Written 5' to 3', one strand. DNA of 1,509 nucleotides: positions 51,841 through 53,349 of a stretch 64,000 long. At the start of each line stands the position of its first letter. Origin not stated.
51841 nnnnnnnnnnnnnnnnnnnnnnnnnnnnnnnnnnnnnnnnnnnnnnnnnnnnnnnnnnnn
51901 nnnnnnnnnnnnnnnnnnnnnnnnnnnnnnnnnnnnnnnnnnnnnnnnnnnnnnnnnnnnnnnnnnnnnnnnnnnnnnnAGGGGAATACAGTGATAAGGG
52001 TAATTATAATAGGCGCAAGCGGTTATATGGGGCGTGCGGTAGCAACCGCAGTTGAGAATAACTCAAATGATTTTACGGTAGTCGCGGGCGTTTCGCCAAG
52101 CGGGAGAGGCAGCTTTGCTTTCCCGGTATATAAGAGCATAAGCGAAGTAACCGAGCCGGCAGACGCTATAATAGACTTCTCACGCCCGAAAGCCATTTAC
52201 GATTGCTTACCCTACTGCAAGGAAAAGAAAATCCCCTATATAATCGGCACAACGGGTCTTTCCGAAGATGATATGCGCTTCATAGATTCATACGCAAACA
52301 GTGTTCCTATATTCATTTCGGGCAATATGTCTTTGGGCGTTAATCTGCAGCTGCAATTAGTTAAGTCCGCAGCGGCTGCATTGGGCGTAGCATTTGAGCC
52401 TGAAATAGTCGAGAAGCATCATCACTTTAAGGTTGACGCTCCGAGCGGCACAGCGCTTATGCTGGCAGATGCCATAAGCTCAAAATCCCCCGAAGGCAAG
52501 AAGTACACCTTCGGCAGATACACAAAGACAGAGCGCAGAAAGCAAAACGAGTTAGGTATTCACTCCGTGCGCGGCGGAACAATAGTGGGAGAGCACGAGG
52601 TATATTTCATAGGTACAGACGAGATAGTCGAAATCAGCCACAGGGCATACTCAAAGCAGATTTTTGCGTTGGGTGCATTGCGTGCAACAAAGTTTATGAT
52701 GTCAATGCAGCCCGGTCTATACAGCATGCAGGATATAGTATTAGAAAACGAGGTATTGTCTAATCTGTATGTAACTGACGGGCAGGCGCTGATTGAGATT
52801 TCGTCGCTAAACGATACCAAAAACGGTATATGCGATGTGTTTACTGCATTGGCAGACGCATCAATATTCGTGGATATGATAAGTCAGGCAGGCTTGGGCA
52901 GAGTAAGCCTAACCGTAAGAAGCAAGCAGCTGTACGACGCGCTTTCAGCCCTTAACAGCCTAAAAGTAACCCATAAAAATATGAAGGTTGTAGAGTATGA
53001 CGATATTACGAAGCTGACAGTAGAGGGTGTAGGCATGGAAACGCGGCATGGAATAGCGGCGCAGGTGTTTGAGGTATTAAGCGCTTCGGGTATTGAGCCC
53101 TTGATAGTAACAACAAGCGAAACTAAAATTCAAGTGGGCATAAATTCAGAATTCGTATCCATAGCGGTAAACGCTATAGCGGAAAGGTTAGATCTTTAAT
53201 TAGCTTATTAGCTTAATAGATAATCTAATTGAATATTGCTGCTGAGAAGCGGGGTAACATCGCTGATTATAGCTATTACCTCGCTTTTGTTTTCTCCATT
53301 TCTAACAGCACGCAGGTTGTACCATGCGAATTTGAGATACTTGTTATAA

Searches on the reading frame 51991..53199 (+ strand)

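Call 72: search_protein_families(library=pfam, proteins=[window:51991-53199:+], max_evalue=0.00001)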
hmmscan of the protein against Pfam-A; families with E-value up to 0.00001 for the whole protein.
window:51991-53199:+ (402 aa): 4 families
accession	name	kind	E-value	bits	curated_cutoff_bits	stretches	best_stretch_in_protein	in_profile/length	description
PF05173.19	DapB_C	-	3.7e-42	143.7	27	1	116-249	1-120/121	Dihydrodipicolinate reductase, C-terminus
PF01113.26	DapB_N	-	3.7e-26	92.1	25.6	1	2-113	1-124/124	Dihydrodipicolinate reductase, N-terminus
PF22468.2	ACT_9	-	1.1e-18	67.1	27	1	343-399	2-60/61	ACT domain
PF13840.12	ACT_7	-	4.4e-08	33.3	27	1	337-396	4-63/65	ACT domain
